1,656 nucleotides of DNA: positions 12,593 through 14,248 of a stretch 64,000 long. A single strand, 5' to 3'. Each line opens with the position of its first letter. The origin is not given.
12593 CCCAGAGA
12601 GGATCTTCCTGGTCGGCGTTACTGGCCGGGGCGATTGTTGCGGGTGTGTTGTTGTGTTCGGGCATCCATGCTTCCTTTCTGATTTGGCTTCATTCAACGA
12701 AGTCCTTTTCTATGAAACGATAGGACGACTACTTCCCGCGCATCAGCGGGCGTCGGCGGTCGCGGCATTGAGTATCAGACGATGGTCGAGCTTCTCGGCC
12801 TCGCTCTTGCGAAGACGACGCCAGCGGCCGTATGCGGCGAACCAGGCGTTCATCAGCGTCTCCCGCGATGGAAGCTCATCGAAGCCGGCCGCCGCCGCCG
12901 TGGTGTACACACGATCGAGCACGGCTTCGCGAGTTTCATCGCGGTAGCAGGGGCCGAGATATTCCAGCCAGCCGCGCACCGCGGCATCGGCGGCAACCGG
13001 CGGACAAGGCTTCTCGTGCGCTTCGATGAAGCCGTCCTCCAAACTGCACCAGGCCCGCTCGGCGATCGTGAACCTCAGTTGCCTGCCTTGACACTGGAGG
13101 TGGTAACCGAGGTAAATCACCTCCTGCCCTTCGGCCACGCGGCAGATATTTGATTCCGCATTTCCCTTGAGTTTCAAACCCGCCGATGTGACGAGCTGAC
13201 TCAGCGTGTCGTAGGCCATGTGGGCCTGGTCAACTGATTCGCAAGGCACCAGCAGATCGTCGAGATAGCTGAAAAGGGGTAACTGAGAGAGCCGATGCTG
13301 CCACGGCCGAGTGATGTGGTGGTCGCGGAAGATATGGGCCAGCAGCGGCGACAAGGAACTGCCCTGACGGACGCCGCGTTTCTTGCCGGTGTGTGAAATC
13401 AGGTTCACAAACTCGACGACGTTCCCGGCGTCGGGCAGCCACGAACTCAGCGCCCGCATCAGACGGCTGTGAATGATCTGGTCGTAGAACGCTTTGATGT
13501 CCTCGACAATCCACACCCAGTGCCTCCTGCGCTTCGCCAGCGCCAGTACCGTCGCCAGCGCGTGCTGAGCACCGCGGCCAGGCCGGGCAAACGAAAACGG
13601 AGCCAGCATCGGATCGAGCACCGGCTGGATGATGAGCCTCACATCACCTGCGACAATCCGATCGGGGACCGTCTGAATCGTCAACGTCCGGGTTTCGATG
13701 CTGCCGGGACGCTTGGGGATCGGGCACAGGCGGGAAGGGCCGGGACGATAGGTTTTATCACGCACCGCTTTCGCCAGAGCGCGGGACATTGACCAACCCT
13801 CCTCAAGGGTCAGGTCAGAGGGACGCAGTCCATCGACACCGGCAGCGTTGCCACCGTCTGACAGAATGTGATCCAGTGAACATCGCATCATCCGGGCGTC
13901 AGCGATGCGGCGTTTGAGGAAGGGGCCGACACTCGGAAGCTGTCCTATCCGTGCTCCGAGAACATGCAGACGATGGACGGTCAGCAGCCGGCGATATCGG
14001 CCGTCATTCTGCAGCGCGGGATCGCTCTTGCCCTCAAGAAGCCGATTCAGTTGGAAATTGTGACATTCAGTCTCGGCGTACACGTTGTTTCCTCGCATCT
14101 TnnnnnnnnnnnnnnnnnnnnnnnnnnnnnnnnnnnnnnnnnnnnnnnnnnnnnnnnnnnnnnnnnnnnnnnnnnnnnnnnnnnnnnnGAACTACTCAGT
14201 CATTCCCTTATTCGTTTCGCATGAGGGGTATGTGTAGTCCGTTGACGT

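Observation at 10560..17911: Candidate undescribed RT-based system: 9-gene co-directional cassette around a stand-alone group-II-like reverse transcriptase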

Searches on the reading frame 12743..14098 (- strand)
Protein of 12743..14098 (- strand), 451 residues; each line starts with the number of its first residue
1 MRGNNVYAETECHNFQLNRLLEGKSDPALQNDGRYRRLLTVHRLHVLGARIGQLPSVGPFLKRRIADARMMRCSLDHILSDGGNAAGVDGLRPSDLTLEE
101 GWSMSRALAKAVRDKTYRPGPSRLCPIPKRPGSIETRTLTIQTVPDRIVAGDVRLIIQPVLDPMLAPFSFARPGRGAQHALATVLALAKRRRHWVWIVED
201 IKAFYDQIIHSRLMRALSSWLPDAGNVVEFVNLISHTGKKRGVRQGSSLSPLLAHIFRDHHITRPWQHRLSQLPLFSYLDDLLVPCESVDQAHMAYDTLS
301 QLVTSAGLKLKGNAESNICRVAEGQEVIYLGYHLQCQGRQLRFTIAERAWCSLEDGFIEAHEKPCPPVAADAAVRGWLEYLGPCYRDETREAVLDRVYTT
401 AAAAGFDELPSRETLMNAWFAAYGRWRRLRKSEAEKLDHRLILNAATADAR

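Call 3: search_protein_families(library=pfam, proteins=[window:12743-14098:-], max_evalue=0.1)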
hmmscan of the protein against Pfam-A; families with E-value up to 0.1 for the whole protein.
window:12743-14098:- (451 aa): 1 family
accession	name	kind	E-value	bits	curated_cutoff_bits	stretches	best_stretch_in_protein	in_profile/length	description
PF00078.32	RVT_1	-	2e-17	64.1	29.6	1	127-333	1-204/205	Reverse transcriptase (RNA-dependent DNA polymerase)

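Call 4: search_protein_families(library=padloc, proteins=[window:12743-14098:-], max_evalue=0.1)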
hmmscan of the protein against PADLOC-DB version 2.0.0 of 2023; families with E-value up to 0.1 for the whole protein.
window:12743-14098:- (451 aa): 29 families (the best 25 are shown)
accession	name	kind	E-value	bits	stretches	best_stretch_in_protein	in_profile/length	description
PDLC01136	RT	-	6.1e-36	122.2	1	83-335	22-259/263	RT (reverse transcriptase)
PDLC02063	Cas1_IIIb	-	2.4e-19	67.3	1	111-334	49-274/617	-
PDLC03754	RT_UG17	-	7e-18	62.7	1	83-358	27-294/429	DRT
PDLC03766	Drt9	-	1e-14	52.2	1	103-313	69-274/488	DRT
PDLC01607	RT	-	2.4e-14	51.8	1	152-334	24-161/161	"CAS-I,CAS-II,CAS-III,CAS-IV,CAS-V,CAS-VI; acquisition_associated"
PDLC03759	RT_UG21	-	9.6e-13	45.7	1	197-312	145-259/503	DRT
PDLC03779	RT_UG4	-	3.2e-09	34.3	1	143-353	68-273/307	DRT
PDLC03768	Drt3a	-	3.5e-09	34.6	1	200-347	141-279/411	DRT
PDLC03688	HEase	-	9.8e-09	32.5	1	108-257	70-225/599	homing endonuclease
PDLC03760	RT_UG22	-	3.6e-08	30.9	1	186-310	115-232/476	DRT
PDLC03778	RT_UG39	-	3.3e-07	27.7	1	110-219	109-226/541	DRT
PDLC03747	RT_UG10_small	-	4.3e-07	27.1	1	197-313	517-641/824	DRT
PDLC03764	RT_UG26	-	9.5e-06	22.6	1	168-335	104-273/398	DRT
PDLC03763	RT_UG25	-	3e-05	20.5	1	200-313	413-528/870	DRT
PDLC02174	Drt3a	-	4.7e-05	20.8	1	184-340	100-264/403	-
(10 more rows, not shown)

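Call 5: search_protein_families(library=ncbifam, proteins=[window:12743-14098:-], max_evalue=0.1)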
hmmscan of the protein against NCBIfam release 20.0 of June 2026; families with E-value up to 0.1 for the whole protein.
window:12743-14098:- (451 aa): 4 families
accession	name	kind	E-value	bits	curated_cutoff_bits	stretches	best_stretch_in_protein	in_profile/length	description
TIGR04416.1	group_II_RT_mat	equivalog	4.1e-38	131.4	300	1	71-390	4-334/353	group II intron reverse transcriptase/maturase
NF041747.1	Drt3a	equivalog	2.9e-05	23.6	200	1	186-339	103-267/412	antiviral reverse transcriptase Drt3a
NF041746.1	Drt2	equivalog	4.8e-05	22.7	390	1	231-342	212-329/416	antiviral reverse transcriptase Drt2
NF038233.2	retron_St85_RT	exception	0.031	13.6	235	1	200-311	95-207/289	retron St85 family RNA-directed DNA polymerase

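Call 6: search_protein_families(library=phrogs, proteins=[window:12743-14098:-], max_evalue=0.01)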
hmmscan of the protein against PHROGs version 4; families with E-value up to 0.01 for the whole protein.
window:12743-14098:- (451 aa): 1 family
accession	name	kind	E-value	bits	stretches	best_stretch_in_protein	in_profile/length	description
phrog_1423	-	DNA, RNA and nucleotide metabolism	2.3e-31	109.8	1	66-422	107-461/1040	Reverse transcriptase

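Call 10: find_homologous_proteins(query=window:12743-14098:-)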
Query window:12743-14098:- (451 aa): 22 proteins with E <= 0.001 among 8000 candidates.
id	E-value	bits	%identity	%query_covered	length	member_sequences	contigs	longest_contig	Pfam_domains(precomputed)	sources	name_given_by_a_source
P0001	4.5e-235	799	100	77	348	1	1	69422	PF00078.33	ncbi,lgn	ncbi:MAG: reverse transcriptase domain-containing protein [Phycisphaeraceae bacterium]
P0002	2.0e-104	368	45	93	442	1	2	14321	PF00078.33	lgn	-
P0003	1.1e-101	359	46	94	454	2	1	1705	PF00078.33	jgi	-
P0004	1.4e-73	266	38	92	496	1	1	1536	PF00078.33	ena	-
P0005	4.0e-59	219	32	85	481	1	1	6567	PF00078.33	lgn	-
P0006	7.3e-46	175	31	84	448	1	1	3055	PF00078.33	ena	-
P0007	1.4e-19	88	32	57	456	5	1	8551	PF00078.33,PF08388.17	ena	-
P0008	8.0e-16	76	31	61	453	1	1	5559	PF00078.33,PF08388.17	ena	-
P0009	4.8e-14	70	31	59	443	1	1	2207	PF00078.33,PF08388.17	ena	-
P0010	3.9e-13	67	31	60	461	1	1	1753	PF00078.33,PF08388.17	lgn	-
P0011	4.8e-13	67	31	60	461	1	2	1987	PF00078.33,PF08388.17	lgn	-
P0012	8.8e-13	66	30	41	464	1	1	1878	PF00078.33,PF08388.17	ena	-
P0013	1.0e-12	66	31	59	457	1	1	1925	PF00078.33,PF08388.17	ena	-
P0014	2.8e-12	64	30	59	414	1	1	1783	PF00078.33,PF08388.17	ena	-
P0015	3.9e-12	64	30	59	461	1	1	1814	PF00078.33,PF08388.17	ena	-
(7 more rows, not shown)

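Call 11: find_encoding_contigs(protein=window:12743-14098:-, flank=10000)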
Protein window:12743-14098:- (451 aa): no gene with exactly this product is on record in the collection.

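Call 12: find_encoding_contigs(protein=P0002, flank=10000)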
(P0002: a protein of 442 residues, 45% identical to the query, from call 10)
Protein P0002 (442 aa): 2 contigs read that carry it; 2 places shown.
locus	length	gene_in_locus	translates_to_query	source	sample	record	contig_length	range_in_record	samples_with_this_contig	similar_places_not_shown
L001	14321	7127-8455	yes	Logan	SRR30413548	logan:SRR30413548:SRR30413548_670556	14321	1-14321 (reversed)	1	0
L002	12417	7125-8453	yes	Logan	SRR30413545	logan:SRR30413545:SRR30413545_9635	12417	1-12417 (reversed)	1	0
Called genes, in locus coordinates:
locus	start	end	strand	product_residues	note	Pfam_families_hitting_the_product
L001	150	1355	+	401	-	PF00589:Phage_integrase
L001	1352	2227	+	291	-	-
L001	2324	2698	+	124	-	PF07618:DUF1580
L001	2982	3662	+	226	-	-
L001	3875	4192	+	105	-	PF07618:DUF1580 (weak)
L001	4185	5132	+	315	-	PF02195:ParB_N (weak)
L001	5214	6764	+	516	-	-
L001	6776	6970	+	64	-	-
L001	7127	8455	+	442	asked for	PF00078:RVT_1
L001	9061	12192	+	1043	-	PF13271:DUF4062, PF17874:TPR_MalT, PF13424:TPR_12, PF13424:TPR_12, PF13424:TPR_12, PF13424:TPR_12, PF17874:TPR_MalT, PF13424:TPR_12, +12 more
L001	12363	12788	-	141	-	-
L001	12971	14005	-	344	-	PF19827:DUF6308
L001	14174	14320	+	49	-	?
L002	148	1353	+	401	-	PF00589:Phage_integrase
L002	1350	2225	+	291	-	-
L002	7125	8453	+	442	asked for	PF00078:RVT_1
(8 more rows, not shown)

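Call 13: find_encoding_contigs(protein=P0005, flank=10000)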
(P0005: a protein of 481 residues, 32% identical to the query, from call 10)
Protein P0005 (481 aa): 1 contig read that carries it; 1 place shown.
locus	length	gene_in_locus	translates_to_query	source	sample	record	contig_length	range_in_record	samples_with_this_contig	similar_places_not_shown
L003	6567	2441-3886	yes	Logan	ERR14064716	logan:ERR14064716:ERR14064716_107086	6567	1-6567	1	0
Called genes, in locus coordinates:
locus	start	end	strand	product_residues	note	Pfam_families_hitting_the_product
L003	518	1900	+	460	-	-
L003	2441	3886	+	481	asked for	PF00078:RVT_1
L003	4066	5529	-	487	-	PF02195:ParB_N (weak)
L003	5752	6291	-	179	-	-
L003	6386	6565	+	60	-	?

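Call 14: find_encoding_contigs(protein=P0006, flank=10000)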
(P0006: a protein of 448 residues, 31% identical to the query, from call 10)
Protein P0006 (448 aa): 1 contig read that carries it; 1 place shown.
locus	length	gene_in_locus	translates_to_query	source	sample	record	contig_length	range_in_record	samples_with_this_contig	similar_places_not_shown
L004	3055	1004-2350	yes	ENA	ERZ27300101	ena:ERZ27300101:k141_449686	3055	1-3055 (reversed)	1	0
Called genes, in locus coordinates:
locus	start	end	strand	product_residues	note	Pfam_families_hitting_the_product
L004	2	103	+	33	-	?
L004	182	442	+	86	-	-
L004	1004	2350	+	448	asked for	PF00078:RVT_1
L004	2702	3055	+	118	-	?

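Call 60: search_solved_structures(query=window:12743-14098:-, max_evalue=0.001, show_alignments=2)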
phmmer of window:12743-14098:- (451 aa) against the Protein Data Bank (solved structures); distinct sequences matched with E-value up to 0.001: 9.
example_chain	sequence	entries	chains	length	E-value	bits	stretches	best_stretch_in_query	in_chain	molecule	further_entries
5hhl_A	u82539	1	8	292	1.7e-18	69.8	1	72-338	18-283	Retron-type reverse transcriptase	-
7uim_D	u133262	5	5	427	4.4e-18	68.4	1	73-340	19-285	Group II intron reverse transcriptase/maturase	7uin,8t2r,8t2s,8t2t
5hhj_A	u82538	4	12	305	6.5e-18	67.9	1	67-337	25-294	Retron-type reverse transcriptase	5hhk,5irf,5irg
6ar1_A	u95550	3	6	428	4.5e-15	58.5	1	77-349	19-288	GsI-IIC RT | Trt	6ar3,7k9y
7kft_D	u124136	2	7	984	1.2e-09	40.6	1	103-332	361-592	Cas6-RT-Cas1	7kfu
6me0_C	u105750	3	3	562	1.6e-09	40.2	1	82-347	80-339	Maturase reverse transcriptase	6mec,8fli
5g2x_C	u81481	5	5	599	2.4e-08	36.3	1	106-258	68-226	GROUP II INTRON-ENCODED PROTEIN LTRA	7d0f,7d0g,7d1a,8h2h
8ub7_A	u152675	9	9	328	3.4e-05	26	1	136-350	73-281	Reverse transcriptase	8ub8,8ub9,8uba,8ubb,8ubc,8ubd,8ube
9ioa_A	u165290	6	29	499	0.00064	21.7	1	103-317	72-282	RNA-dependent DNA polymerase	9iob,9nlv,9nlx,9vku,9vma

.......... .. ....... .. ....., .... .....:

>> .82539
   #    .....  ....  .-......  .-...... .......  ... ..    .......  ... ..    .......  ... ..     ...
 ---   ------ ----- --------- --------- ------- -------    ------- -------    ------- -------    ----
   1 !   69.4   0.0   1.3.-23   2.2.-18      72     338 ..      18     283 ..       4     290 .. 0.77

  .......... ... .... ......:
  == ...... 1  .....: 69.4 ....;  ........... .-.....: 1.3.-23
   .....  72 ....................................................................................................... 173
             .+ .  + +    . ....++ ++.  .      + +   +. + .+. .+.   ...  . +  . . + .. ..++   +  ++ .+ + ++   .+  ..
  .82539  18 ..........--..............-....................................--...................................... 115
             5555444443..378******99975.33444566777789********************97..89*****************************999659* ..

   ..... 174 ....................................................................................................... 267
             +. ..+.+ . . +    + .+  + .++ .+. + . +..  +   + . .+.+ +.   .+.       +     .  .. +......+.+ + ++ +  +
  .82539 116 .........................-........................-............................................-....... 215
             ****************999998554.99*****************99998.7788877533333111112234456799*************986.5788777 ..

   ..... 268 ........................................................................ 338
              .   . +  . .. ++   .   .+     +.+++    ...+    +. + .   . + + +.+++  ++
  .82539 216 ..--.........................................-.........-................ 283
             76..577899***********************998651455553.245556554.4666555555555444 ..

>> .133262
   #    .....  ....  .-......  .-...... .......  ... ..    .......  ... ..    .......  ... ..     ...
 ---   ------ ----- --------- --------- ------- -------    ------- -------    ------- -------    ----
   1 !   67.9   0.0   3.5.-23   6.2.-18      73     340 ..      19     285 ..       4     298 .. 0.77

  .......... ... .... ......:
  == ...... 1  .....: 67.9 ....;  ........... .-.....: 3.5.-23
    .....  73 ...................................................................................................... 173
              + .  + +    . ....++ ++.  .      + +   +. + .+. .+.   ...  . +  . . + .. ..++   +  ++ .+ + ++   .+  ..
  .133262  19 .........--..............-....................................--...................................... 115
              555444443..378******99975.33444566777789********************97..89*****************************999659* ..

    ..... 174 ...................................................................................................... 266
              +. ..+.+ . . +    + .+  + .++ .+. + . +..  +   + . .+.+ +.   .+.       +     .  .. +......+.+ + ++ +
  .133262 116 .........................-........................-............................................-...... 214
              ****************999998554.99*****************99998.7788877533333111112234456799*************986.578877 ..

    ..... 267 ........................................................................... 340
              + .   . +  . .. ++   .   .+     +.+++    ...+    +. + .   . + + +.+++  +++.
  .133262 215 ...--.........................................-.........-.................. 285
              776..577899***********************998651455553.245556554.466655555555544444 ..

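Call 113: search_protein_families(library=pfam, proteins=[L001:1352-2227:+, L001:2949-3662:+], max_evalue=0.01)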
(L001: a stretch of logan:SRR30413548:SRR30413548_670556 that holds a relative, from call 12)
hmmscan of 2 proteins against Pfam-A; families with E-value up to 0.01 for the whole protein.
L001:1352-2227:+ (291 aa): 0 families

L001:2949-3662:+ (237 aa): 0 families

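Call 125: search_solved_structures(query=A4, max_evalue=0.01)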
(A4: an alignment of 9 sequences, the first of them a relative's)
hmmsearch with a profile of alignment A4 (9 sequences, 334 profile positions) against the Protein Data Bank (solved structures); distinct sequences matched with E-value up to 0.01: 15.
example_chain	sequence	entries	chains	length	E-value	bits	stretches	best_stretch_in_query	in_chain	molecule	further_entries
6sdk_A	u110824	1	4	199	5e-18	68.8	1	36-218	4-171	Stage 0 sporulation protein J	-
6t1f_A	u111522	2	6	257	2.1e-15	60.2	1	40-229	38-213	Chromosome-partitioning protein ParB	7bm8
7bnk_A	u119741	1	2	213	4.2e-15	59.2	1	51-210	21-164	ParB family protein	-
1vz0_A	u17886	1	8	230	4.8e-15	59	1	38-179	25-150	Chromosome-partitioning protein Spo0J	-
7o0n_A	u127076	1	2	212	5e-15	58.9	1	51-210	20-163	ParB family protein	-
7bnr_A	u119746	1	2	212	6.3e-15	58.6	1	55-211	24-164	ParB family protein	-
4umk_A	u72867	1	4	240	2.1e-14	56.9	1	38-225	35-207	PROBABLE CHROMOSOME-PARTITIONING PROTEIN PARB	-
7nfu_A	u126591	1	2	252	6.2e-13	52.1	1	30-261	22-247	Nucleoid occlusion protein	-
7ng0_A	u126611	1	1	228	6.8e-13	51.9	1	58-261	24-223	Nucleoid occlusion protein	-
7ol9_A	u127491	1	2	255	2.1e-11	47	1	32-261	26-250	Nucleoid occlusion protein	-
5k5a_B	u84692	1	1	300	1.4e-06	31.2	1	39-146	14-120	ParB domain protein nuclease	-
5k5d_B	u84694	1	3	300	8.7e-06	28.6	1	39-147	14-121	ParB domain protein nuclease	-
8qa8_A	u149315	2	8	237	2.6e-05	27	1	44-242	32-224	Transcriptional repressor protein KorB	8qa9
6ky4_A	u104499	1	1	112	5.3e-05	26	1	56-113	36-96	Sulfiredoxin, chloroplastic/mitochondrial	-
6s6h_A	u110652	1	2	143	0.0033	20.1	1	147-231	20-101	Chromosome-partitioning protein ParB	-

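Call 128: search_protein_families(library=padloc, proteins=[L001:9061-12192:+, L001:12971-14005:-], max_evalue=0.001)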
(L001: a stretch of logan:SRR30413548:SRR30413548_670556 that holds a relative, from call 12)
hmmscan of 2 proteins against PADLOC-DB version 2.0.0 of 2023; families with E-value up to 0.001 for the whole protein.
L001:9061-12192:+ (1043 aa): 3 families
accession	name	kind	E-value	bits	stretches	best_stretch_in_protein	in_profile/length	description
PDLC01169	TPR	-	4.9e-22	76.5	2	459-587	102-221/252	TPR repeats containing protein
PDLC05050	PDC-S60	-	3.5e-21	73.2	1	16-181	4-168/906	-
PDLC01078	C3a156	-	0.00047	17.9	0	514-564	92-142/268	oxidoreductase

L001:12971-14005:- (344 aa): 0 families
